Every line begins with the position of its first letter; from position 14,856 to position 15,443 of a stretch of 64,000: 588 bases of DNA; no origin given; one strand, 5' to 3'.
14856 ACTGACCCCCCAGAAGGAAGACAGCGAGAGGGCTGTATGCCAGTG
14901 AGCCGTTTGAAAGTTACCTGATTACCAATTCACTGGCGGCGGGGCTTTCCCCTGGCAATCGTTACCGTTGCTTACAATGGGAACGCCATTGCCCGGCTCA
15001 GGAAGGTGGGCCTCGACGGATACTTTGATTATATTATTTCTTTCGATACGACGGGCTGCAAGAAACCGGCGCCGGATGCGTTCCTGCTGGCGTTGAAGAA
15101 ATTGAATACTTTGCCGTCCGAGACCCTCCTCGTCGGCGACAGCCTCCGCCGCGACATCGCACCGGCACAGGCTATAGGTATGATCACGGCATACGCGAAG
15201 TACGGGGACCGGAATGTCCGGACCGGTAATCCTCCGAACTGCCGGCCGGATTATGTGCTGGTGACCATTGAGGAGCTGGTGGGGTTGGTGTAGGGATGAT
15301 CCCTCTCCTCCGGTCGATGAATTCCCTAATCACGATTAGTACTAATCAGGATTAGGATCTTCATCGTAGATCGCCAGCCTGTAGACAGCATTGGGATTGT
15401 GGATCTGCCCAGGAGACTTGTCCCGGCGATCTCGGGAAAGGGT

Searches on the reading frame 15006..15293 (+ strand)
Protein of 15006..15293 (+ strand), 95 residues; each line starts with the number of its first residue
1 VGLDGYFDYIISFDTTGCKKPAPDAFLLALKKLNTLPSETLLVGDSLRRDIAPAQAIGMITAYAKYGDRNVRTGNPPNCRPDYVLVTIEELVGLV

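Call 32: search_protein_families(library=pfam, proteins=[window:15006-15293:+], max_evalue=0.001)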
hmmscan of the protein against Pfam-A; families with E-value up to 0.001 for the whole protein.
window:15006-15293:+ (95 aa): 3 families
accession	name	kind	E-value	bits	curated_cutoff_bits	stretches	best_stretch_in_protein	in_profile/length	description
PF00702.32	Hydrolase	-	9.8e-13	49.4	26.4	1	1-58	135-191/191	haloacid dehalogenase-like hydrolase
PF13242.12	Hydrolase_like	-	2.8e-12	46.8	22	1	18-91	2-75/75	HAD-hyrolase-like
PF13419.12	HAD_2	-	4e-12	47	23.8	1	1-62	116-176/178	Haloacid dehalogenase-like hydrolase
